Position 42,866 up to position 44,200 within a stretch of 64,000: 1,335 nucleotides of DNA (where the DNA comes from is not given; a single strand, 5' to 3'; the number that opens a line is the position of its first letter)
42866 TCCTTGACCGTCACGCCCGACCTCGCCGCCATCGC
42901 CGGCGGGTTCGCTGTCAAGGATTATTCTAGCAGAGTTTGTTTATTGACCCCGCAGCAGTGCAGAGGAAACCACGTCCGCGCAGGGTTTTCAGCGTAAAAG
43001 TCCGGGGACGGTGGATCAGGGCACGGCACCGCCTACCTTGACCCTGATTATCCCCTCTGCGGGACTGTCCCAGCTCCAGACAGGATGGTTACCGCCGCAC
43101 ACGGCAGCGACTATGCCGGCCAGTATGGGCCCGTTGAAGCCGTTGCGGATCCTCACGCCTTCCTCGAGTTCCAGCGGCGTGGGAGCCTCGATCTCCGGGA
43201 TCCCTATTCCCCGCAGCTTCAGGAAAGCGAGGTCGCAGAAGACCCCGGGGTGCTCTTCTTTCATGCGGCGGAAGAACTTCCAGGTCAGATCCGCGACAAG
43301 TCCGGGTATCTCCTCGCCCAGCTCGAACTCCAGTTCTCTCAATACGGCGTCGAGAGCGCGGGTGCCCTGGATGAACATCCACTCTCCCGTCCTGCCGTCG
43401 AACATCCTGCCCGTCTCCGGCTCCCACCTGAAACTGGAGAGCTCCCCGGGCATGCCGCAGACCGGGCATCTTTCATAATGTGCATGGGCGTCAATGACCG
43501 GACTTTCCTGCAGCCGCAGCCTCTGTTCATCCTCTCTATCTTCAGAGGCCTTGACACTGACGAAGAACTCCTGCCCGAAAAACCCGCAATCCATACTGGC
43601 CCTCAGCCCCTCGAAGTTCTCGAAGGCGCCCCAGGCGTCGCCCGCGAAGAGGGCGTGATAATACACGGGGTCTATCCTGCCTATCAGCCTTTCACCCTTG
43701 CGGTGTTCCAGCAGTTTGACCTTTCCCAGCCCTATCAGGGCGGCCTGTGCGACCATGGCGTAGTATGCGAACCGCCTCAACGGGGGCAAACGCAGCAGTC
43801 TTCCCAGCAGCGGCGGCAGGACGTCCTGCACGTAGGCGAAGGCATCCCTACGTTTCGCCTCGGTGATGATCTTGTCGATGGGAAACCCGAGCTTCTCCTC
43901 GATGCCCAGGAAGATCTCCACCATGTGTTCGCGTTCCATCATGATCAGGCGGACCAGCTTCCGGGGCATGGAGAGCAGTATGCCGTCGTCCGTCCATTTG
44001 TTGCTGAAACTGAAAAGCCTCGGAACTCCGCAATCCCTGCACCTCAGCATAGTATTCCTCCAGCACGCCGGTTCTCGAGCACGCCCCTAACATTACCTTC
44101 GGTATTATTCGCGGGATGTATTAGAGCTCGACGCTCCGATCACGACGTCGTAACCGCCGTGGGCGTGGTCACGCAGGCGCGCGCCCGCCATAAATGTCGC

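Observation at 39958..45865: VAO-type flavoprotein / split-zinc-ribbon protein / CbbQ-NorQ ATPase / CbbO-NorD-like VWA protein in one minus-strand operon.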

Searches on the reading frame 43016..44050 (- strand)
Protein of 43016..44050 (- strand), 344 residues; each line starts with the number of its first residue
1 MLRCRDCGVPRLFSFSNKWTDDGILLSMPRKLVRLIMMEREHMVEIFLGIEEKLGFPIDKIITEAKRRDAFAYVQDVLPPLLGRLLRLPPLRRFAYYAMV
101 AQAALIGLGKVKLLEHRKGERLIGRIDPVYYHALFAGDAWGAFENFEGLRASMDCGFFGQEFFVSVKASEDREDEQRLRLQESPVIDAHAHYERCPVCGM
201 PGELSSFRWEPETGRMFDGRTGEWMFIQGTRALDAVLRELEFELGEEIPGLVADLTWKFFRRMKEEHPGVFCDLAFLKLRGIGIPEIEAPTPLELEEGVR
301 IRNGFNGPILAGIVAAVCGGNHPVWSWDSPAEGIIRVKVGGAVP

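Call 3: search_protein_families(library=pfam, proteins=[window:43016-44050:-], max_evalue=0.01)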
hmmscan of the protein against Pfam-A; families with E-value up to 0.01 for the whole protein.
window:43016-44050:- (344 aa): 1 family
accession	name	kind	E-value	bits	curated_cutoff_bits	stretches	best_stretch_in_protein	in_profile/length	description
PF13824.12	zf-Mss51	-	0.0017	18.9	27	0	188-211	11-33/55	Zinc-finger of mitochondrial splicing suppressor 51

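Call 4: search_protein_families(library=ncbifam, proteins=[window:43016-44050:-], max_evalue=0.01)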
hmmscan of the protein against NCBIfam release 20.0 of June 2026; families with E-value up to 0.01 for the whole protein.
window:43016-44050:- (344 aa): 0 families

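Call 7: find_homologous_proteins(query=window:43016-44050:-)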
Query window:43016-44050:- (344 aa): 31 proteins with E <= 0.001 among 7935 candidates.
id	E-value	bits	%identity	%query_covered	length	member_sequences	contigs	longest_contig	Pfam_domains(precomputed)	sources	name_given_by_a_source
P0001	2.1e-234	795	100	100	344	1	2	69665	-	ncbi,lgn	-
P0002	4.4e-200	682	85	99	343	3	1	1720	-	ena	-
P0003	1.6e-179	615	77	99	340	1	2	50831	-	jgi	jgi:hypothetical protein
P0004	2.3e-179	614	77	99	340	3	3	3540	-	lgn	-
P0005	6.3e-177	606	76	99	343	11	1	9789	-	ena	-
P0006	2.8e-176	604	75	99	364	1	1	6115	-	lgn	-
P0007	1.8e-169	582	73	99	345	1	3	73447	-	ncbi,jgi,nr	ncbi:MAG: hypothetical protein C4536_12150 [Actinobacteria bacterium]|jgi:hypothetical protein|nr:MA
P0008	2.4e-156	539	76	88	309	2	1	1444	-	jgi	-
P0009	6.7e-146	504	66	95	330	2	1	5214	-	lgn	-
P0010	1.8e-143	496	62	99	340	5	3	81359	-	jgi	-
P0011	5.7e-141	488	60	99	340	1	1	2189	-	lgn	-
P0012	8.4e-141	487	60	99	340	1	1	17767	-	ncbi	-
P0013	1.4e-137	477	59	99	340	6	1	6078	-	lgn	-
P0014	2.2e-134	466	59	98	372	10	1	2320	-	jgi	jgi:hypothetical protein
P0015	1.5e-111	391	51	99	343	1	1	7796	-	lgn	-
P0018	7.4e-94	333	46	99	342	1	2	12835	-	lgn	-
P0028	4.0e-79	285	43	94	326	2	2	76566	-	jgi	jgi:hypothetical protein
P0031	1.5e-61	227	39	100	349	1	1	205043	-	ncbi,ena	-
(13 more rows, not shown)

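Call 9: find_encoding_contigs(protein=P0031, flank=10000, max_places=2)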
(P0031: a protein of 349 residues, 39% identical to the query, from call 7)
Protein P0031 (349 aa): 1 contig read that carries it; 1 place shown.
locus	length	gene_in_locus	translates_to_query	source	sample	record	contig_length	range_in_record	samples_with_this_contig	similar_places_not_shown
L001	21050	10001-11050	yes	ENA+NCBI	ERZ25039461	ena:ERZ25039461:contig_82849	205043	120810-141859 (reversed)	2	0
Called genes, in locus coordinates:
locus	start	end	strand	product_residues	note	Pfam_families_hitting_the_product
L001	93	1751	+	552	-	PF00501:AMP-binding, PF13193:AMP-binding_C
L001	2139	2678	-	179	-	PF02036:SCP2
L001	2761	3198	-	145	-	PF12728:HTH_17, PF13411:MerR_1 (faint)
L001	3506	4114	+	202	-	PF06445:GyrI-like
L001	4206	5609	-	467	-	PF02629:CoA_binding (weak), PF13380:CoA_binding_2, PF13607:Succ_CoA_lig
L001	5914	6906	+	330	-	PF02633:Creatininase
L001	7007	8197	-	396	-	-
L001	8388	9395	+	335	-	PF04909:Amidohydro_2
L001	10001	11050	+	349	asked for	-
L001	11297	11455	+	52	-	-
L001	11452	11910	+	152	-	PF03200:Glyco_hydro_63 (weak), PF22422:MGH1-like_GH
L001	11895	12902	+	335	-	PF22422:MGH1-like_GH, PF01204:Trehalase, PF03200:Glyco_hydro_63 (faint)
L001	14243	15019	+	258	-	PF12705:PDDEXK_1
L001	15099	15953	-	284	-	PF00561:Abhydrolase_1, PF12146:Hydrolase_4, PF12697:Abhydrolase_6, PF08386:Abhydrolase_4 (weak)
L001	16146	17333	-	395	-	PF12832:MFS_1_like, PF07690:MFS_1, PF06779:MFS_4 (weak), PF07690:MFS_1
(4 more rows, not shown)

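Call 10: find_encoding_contigs(protein=P0028, flank=10000, max_places=2)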
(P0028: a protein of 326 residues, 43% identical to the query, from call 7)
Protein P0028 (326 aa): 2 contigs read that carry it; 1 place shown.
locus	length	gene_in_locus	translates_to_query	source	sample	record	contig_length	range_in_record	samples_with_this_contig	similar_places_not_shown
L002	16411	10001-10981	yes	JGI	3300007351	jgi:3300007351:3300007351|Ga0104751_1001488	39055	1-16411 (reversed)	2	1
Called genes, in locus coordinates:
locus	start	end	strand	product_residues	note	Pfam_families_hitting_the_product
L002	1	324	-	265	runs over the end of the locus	PF00378:ECH_1, PF16113:ECH_2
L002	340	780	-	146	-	PF12172:zf-ChsH2, PF01796:OB_ChsH2_C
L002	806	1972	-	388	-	PF22691:Thiolase_C_1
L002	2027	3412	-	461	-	PF00724:Oxidored_FMN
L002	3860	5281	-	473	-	PF02629:CoA_binding (weak), PF13380:CoA_binding_2, PF13607:Succ_CoA_lig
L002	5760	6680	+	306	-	PF02633:Creatininase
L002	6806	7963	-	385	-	-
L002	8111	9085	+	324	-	PF04909:Amidohydro_2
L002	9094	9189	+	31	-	-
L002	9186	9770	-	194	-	-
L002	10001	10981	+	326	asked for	-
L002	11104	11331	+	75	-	-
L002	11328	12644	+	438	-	PF03200:Glyco_hydro_63 (weak), PF22422:MGH1-like_GH, PF01204:Trehalase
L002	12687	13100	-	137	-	-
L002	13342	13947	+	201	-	PF07332:Phage_holin_3_6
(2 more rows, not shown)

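Call 11: find_encoding_contigs(protein=P0010, flank=10000, max_places=2)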
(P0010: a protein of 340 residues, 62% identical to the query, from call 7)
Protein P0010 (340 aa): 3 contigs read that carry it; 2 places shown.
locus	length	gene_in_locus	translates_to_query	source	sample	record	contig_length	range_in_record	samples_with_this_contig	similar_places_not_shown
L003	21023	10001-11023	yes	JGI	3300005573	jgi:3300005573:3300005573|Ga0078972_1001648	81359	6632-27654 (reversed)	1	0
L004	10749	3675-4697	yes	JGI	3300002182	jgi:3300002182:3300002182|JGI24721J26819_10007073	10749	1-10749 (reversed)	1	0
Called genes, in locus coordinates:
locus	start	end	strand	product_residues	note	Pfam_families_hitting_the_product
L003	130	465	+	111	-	PF07963:N_methyl, PF26697:ComGC_C (weak)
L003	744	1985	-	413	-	PF00108:Thiolase_N, PF02803:Thiolase_C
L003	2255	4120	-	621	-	PF00501:AMP-binding, PF13193:AMP-binding_C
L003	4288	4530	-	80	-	-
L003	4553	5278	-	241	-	PF00657:Lipase_GDSL, PF13472:Lipase_GDSL_2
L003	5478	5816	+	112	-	-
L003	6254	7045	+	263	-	PF00188:CAP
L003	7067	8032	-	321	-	-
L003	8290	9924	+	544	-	PF01565:FAD_binding_4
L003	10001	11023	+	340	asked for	-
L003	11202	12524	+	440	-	PF07690:MFS_1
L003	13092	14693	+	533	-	PF01565:FAD_binding_4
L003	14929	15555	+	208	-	PF02607:B12-binding_2, PF02310:B12-binding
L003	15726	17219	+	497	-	PF01208:URO-D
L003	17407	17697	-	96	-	-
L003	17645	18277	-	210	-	-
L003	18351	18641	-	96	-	-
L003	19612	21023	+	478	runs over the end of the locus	PF02629:CoA_binding, PF13380:CoA_binding_2, PF13607:Succ_CoA_lig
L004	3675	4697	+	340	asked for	-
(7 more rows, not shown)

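Call 12: find_encoding_contigs(protein=P0007, flank=10000, max_places=2)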
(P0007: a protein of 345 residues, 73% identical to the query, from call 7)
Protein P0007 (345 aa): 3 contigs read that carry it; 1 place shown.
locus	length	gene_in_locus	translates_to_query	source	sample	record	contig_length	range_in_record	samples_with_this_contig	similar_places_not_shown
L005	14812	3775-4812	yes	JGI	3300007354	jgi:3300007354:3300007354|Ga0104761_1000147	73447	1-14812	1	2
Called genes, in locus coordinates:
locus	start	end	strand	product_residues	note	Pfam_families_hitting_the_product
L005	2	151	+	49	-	?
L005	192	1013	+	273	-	PF00106:adh_short, PF08659:KR, PF13561:adh_short_C2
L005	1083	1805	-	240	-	PF02596:DUF169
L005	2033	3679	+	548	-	PF01565:FAD_binding_4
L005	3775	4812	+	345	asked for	-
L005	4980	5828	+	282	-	PF07728:AAA_5, PF08406:CbbQ_C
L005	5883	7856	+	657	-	-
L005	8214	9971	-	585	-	PF01979:Amidohydro_1 (faint), PF07969:Amidohydro_3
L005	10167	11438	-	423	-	PF00150:Cellulase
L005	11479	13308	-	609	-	PF00149:Metallophos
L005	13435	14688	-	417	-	PF07690:MFS_1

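Call 13: find_encoding_contigs(protein=P0003, flank=10000, max_places=2)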
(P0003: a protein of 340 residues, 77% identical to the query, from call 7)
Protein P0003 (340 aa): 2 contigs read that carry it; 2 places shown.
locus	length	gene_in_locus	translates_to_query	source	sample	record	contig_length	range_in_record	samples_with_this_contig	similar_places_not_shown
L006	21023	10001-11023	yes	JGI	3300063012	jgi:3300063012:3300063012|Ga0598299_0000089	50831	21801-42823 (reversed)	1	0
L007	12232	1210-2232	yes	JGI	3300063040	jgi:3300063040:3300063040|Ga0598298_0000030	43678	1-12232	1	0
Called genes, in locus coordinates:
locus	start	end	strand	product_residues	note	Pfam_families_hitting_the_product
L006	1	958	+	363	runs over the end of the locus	PF12838:Fer4_7 (faint), PF12837:Fer4_6 (faint), PF13237:Fer4_10, PF13187:Fer4_9 (weak), PF00037:Fer4 (weak)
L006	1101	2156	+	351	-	PF13237:Fer4_10 (faint), PF12838:Fer4_7 (faint), PF14697:Fer4_21, PF13187:Fer4_9 (weak), PF00037:Fer4, PF12797:Fer4_2 (weak), PF12837:Fer4_6 (weak)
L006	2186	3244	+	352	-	PF12797:Fer4_2 (faint), PF00037:Fer4 (weak), PF13237:Fer4_10 (weak), PF14697:Fer4_21, PF13187:Fer4_9 (weak), PF12838:Fer4_7 (weak), PF00037:Fer4 (weak), PF12837:Fer4_6 (weak)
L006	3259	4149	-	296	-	PF00561:Abhydrolase_1, PF12146:Hydrolase_4 (faint), PF12697:Abhydrolase_6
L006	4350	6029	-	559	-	PF00501:AMP-binding, PF23024:AMP-dom_DIP2-like (faint)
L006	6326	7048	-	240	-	PF02596:DUF169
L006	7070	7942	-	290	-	PF04909:Amidohydro_2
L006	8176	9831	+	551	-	PF01565:FAD_binding_4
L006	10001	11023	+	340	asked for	-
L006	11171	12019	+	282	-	PF07728:AAA_5, PF08406:CbbQ_C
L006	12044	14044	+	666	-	PF00092:VWA (faint)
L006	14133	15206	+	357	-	-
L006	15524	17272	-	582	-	PF07969:Amidohydro_3, PF01979:Amidohydro_1 (weak)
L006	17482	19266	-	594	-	PF00149:Metallophos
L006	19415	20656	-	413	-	PF07690:MFS_1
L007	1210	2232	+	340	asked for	-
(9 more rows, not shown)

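Call 14: find_encoding_contigs(protein=P0018, flank=10000, max_places=2)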
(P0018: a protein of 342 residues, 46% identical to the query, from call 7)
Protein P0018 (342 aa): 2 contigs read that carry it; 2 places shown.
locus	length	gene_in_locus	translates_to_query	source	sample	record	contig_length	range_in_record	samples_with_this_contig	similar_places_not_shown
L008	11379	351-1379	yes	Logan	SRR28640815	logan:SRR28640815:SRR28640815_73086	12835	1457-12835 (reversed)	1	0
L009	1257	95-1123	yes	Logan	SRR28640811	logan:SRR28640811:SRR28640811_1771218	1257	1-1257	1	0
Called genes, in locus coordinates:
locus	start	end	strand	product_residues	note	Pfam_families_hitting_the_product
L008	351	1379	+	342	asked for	-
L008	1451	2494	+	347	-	-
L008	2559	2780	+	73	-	-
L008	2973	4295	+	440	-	PF03200:Glyco_hydro_63 (faint), PF22422:MGH1-like_GH, PF17389:Bac_rhamnosid6H (faint), PF01204:Trehalase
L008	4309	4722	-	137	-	-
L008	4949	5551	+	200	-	PF07332:Phage_holin_3_6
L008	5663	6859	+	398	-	PF12705:PDDEXK_1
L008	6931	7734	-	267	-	PF00561:Abhydrolase_1, PF12146:Hydrolase_4, PF12697:Abhydrolase_6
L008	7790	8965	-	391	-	PF12832:MFS_1_like, PF07690:MFS_1, PF06779:MFS_4 (weak), PF07690:MFS_1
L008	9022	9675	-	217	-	PF00188:CAP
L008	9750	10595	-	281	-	PF00929:RNase_T, PF16473:Rv2179c-like (faint), PF13280:WYL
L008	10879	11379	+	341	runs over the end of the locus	PF02558:ApbA, PF03721:UDPG_MGDP_dh_N (weak), PF08546:ApbA_C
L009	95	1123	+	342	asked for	-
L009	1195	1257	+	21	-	?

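Call 18: find_encoding_contigs(protein=P0001, flank=10000, max_places=2)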
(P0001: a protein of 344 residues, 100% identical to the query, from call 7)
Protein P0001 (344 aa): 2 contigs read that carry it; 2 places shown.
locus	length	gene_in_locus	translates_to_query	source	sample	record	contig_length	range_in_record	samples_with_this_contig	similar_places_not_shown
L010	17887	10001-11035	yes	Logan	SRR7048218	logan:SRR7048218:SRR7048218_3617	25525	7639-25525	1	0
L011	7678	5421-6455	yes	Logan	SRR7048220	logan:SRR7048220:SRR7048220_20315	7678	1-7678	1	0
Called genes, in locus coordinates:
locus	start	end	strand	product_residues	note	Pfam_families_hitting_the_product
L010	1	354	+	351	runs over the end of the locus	PF12837:Fer4_6 (weak), PF13237:Fer4_10, PF00037:Fer4, PF12838:Fer4_7, PF13187:Fer4_9 (weak), PF14697:Fer4_21, PF25160:LdpA_Fe-S-bd (weak)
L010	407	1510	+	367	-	PF12797:Fer4_2 (faint), PF13237:Fer4_10, PF12838:Fer4_7 (weak), PF13187:Fer4_9, PF14697:Fer4_21, PF25160:LdpA_Fe-S-bd (weak), PF00037:Fer4 (weak), PF12837:Fer4_6 (weak), +1 more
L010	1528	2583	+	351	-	PF13237:Fer4_10 (faint), PF12797:Fer4_2 (faint), PF14697:Fer4_21, PF13187:Fer4_9 (weak), PF12838:Fer4_7 (weak), PF25160:LdpA_Fe-S-bd (weak), PF00037:Fer4, PF12837:Fer4_6 (weak)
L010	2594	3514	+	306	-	PF03060:NMO, PF01070:FMN_dh, PF03060:NMO, PF00478:IMPDH (weak)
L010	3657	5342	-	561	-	PF00501:AMP-binding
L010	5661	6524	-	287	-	PF00892:EamA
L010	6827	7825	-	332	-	PF00795:CN_hydrolase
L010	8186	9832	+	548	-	PF01565:FAD_binding_4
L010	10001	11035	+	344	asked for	-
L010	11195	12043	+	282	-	PF07728:AAA_5, PF08406:CbbQ_C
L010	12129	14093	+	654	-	PF00092:VWA (weak)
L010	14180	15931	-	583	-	PF01979:Amidohydro_1 (weak), PF07969:Amidohydro_3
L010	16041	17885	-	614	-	?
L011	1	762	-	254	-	?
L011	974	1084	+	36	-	-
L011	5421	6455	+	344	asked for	-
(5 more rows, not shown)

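Call 19: find_encoding_contigs(protein=P0012, flank=10000, max_places=2)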
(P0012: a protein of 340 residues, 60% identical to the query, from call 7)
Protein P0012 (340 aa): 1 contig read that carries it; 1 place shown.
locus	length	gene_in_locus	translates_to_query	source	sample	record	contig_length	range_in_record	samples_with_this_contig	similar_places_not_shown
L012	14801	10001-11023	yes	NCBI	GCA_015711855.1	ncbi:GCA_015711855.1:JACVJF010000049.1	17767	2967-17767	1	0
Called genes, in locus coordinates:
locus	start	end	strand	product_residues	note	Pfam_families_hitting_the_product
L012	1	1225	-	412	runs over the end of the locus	PF00108:Thiolase_N, PF02803:Thiolase_C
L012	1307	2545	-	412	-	PF02771:Acyl-CoA_dh_N, PF02770:Acyl-CoA_dh_M, PF00441:Acyl-CoA_dh_1, PF08028:Acyl-CoA_dh_2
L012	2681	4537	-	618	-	PF00501:AMP-binding, PF13193:AMP-binding_C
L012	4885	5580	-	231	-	PF00657:Lipase_GDSL (weak), PF13472:Lipase_GDSL_2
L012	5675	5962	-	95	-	-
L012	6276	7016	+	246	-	PF00188:CAP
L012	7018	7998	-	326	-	-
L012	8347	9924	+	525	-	PF01565:FAD_binding_4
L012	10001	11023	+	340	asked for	-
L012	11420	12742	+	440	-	PF07690:MFS_1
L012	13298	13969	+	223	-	-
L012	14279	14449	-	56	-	-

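Call 31: predict_structure(alignment_id=A1)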
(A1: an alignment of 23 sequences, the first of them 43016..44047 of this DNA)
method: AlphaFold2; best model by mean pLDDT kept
length: 343 residues; sequences in the alignment: 23
mean_pLDDT: 85.3   pTM: 0.87
mean pLDDT of the five models: 85.3, 84.7, 83.4, 83.1, 80.3
residues with pLDDT >= 90: 175; 70-90: 120; 50-70: 37; < 50: 11
segments of 3 or more residues with pLDDT < 50: 75-82, 341-343
pLDDT, mean of each block of 10 residues (from residue 1): 90 89 82 89 93 87 81 50 58 69 82 84 89 88 80 92 86 58 85 93 91 93 90 81 79 96 96 95 96 96 95 93 93 91 41
secondary structure, 60 per line:
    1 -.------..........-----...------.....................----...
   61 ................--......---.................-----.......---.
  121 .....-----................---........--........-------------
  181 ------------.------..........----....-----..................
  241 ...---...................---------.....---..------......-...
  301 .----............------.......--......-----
elements in order: H10-15 E16-18 E24-26 E33-38 H39-53 H58-76 H79-84 H88-104 E110-116 E120-125 H131-146 E150-157 E160-167 H201-205 E206-209 E214-217 E223-228 H229-243 H247-265 H275-279 H291-296 E298-301 H306-317 E324-330 E333-338

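Call 32: search_protein_representatives(alignment_id=A1)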
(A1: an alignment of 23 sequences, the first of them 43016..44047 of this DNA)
Query: 23 sequences, 341 profile positions. Proteins with E-value up to 0.001 (for the whole library): 379; up to 1e-10: 260; up to 1e-30: 93. The best 150 are listed.
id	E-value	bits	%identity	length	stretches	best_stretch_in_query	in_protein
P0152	4.5e-165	564.9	-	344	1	3-339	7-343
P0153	2.0e-125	434.5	-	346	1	4-339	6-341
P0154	1.2e-118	412.2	-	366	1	2-339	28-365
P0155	2.0e-117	408.2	-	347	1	2-339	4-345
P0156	4.6e-101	354.4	-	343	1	3-340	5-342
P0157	4.4e-81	288.7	-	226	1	114-339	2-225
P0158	2.5e-73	263.2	-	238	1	98-339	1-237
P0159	1.8e-66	240.7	-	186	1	1-140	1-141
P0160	2.4e-64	233.7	-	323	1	1-161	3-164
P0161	5.5e-59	216.1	-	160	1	2-139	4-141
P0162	7.1e-58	212.4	-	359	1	4-339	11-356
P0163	3.3e-55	203.6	-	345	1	4-339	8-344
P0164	1.2e-50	188.7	-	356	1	3-340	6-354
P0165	1.4e-49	185.1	-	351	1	3-339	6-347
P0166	6.1e-49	183.0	-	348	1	1-322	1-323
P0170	3.4e-45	170.7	-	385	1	3-338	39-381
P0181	8.8e-41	156.2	-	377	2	123-339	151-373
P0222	1.3e-33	132.7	-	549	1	3-338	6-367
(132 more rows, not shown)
